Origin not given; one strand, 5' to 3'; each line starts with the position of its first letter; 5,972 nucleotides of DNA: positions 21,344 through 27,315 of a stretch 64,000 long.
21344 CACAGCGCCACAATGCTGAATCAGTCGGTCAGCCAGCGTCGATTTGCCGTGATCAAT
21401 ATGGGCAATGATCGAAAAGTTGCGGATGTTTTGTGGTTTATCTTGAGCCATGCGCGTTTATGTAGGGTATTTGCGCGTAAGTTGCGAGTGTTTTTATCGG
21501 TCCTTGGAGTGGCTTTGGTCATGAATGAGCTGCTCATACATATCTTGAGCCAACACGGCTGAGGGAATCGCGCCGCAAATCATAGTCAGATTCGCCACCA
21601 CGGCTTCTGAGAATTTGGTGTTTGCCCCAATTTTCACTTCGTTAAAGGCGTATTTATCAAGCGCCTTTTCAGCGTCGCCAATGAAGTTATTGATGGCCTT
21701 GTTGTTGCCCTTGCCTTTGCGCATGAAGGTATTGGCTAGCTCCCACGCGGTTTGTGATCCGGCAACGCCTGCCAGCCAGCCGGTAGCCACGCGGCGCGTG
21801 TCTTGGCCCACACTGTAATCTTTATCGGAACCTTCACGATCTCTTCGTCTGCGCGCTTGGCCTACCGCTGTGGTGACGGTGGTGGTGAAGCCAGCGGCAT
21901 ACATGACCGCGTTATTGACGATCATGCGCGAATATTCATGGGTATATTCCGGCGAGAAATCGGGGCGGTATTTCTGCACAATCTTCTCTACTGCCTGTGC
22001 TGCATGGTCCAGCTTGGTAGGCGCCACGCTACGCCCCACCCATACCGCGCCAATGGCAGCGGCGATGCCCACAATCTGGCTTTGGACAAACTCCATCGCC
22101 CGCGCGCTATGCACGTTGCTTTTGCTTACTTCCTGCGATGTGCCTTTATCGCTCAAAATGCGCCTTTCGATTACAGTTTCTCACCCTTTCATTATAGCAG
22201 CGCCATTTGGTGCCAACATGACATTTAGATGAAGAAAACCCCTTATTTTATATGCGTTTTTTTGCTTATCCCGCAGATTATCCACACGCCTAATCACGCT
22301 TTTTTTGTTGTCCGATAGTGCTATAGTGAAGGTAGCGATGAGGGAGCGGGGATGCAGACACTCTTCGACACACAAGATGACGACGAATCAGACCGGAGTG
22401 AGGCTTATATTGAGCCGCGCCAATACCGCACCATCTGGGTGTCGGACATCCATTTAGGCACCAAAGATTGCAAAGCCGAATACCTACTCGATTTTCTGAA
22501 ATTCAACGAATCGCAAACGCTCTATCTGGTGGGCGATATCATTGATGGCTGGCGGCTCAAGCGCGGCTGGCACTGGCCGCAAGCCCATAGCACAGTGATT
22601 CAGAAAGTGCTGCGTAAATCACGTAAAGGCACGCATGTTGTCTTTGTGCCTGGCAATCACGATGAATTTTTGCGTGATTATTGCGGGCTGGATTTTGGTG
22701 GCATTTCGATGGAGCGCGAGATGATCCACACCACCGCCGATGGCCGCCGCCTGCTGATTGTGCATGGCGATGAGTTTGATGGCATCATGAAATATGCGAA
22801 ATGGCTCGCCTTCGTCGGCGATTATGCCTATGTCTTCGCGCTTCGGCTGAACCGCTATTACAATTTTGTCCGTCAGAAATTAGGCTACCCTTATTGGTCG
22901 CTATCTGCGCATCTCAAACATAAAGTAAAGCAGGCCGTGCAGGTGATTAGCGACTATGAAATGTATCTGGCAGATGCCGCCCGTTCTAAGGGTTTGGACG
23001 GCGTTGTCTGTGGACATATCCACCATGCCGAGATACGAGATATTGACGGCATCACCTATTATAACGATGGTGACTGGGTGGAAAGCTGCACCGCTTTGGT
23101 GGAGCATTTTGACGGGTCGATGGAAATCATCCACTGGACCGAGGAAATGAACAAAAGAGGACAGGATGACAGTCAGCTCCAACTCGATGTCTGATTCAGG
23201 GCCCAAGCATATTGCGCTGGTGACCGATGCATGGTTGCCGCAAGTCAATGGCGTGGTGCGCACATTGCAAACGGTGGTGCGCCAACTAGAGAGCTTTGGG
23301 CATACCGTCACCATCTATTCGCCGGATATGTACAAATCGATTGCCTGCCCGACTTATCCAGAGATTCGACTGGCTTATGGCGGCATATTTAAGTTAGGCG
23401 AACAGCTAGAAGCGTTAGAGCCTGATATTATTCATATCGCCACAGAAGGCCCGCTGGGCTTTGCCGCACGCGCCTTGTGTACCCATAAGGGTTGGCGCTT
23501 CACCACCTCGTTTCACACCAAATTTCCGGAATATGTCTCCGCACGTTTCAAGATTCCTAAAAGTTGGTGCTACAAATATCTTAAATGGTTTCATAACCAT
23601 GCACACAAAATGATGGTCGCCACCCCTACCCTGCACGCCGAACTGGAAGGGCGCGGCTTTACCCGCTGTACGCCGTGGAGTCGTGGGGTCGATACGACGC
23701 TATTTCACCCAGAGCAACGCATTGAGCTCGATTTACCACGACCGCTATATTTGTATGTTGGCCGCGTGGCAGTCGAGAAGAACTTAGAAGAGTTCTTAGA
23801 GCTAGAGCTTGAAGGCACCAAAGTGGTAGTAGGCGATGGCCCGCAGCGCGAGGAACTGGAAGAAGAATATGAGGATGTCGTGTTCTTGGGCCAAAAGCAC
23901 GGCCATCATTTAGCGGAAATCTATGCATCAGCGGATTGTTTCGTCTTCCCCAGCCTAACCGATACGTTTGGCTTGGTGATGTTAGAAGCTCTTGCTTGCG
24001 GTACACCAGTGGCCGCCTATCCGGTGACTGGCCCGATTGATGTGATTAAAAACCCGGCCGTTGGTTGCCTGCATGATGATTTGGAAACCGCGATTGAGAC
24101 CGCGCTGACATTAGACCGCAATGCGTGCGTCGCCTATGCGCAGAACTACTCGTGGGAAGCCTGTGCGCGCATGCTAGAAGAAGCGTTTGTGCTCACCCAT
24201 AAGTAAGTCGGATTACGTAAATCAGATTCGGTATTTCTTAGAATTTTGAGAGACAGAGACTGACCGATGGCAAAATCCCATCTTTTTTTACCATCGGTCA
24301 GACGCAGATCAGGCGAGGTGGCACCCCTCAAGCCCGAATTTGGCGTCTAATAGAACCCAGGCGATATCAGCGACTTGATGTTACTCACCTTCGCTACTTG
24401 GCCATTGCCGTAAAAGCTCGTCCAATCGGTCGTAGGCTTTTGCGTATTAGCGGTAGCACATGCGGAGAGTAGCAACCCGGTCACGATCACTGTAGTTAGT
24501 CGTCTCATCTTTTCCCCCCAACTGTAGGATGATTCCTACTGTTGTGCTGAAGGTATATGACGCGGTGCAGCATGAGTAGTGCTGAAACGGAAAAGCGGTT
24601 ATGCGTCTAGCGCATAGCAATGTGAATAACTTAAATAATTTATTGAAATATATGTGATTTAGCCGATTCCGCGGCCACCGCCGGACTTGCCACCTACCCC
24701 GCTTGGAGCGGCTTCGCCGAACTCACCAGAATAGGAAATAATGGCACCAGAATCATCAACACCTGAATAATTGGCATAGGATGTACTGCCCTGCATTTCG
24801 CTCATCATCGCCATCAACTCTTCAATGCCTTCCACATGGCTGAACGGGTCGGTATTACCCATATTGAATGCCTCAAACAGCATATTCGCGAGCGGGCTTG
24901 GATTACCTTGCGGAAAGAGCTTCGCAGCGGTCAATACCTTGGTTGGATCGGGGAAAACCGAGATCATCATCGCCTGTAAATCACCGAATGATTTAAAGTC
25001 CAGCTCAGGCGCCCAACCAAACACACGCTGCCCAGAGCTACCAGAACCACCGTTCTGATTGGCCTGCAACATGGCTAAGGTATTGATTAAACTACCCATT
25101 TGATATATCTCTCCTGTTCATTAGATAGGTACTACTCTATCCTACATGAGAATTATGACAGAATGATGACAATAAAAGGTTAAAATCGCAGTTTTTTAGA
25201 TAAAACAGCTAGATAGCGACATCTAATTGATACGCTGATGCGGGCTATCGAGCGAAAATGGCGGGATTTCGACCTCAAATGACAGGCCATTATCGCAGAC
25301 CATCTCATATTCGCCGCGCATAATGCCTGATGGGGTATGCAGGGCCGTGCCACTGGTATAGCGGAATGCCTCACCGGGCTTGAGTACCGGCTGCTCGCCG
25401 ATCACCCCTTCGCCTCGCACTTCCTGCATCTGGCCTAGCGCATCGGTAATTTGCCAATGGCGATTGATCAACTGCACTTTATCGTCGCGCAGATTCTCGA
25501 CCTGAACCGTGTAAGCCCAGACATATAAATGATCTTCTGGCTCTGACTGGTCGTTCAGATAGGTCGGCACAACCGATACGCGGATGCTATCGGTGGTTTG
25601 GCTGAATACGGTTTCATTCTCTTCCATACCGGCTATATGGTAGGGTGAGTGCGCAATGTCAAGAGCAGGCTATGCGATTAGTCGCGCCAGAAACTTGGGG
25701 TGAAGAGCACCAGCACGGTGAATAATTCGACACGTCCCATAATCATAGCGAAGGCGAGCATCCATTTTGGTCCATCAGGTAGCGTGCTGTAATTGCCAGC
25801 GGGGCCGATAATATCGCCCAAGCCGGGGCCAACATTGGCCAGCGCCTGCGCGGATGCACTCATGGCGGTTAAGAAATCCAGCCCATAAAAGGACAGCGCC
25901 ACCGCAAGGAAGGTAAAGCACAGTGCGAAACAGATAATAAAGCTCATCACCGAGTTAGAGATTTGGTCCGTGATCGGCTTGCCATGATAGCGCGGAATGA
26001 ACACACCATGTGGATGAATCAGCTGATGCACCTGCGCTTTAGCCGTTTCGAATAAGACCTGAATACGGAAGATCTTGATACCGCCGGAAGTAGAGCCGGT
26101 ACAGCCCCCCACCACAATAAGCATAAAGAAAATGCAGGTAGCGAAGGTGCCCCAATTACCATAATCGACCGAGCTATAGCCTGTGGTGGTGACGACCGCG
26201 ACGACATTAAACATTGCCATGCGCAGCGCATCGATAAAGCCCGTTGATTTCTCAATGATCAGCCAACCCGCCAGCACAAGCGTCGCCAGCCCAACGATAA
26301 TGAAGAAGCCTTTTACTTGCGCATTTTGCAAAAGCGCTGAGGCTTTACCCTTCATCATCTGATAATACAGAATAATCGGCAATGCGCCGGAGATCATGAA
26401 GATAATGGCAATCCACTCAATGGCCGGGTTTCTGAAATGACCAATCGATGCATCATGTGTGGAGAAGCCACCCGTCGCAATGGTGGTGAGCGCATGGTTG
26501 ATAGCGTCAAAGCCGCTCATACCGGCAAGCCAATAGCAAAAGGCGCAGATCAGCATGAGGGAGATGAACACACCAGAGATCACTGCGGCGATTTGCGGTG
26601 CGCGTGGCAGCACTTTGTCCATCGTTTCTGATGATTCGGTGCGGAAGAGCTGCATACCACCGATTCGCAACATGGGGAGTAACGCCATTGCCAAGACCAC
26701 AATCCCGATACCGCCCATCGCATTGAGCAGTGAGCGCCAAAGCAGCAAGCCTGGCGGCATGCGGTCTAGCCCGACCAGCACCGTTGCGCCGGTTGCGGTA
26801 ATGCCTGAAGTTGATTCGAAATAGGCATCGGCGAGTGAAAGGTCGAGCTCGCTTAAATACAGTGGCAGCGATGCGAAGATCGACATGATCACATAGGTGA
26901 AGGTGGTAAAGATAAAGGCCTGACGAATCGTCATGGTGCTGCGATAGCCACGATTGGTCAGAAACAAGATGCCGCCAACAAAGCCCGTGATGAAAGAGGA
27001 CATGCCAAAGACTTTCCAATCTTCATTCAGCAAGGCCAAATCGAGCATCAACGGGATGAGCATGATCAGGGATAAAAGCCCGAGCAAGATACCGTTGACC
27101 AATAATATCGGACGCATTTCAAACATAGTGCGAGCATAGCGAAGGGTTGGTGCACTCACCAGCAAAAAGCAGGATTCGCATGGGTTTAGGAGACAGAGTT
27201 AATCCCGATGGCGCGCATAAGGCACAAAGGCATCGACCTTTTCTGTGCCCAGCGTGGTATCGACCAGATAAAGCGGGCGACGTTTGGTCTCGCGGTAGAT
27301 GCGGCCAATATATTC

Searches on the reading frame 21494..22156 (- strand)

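Call 4: search_protein_families(library=pfam, proteins=[window:21494-22156:-], max_evalue=1)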
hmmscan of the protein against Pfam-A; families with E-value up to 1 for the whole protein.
window:21494-22156:- (220 aa): 1 family
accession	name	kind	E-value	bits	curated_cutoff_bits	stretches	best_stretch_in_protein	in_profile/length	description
PF17336.7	DUF5368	-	0.019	15.7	25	0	20-60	48-88/112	Family of unknown function (DUF5368)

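Call 6: search_protein_families(library=ncbifam, proteins=[window:21494-22153:-], max_evalue=1)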
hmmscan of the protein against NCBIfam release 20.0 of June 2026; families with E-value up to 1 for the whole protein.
window:21494-22153:- (219 aa): 2 families
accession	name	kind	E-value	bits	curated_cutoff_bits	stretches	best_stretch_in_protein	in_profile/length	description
NF050096.1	BicarbTportBicA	equivalog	0.07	11.6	880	1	68-135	235-302/547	bicarbonate transporter BicA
TIGR01909.1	C_GCAxxG_C_C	subfamily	0.092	12.8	47.4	0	186-216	34-63/120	C-GCAxxG-C-C family (seleno)protein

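Call 10: search_protein_families(library=phrogs, proteins=[window:21494-22153:-], max_evalue=1)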
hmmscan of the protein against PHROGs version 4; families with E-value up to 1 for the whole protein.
window:21494-22153:- (219 aa): 0 families

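Call 11: search_protein_families(library=padloc, proteins=[window:21494-22153:-], max_evalue=1)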
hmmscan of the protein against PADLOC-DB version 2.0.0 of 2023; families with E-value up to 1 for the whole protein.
window:21494-22153:- (219 aa): 0 families

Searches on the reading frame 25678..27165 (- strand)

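Call 86: search_protein_families(library=pfam, proteins=[window:25678-27165:-], max_evalue=0.00001)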
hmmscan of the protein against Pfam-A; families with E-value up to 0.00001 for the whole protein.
window:25678-27165:- (495 aa): 1 family
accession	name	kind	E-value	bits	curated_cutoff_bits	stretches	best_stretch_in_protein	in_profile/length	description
PF02386.22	TrkH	-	9.5e-64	216.1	27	1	59-489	11-491/502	Cation transport protein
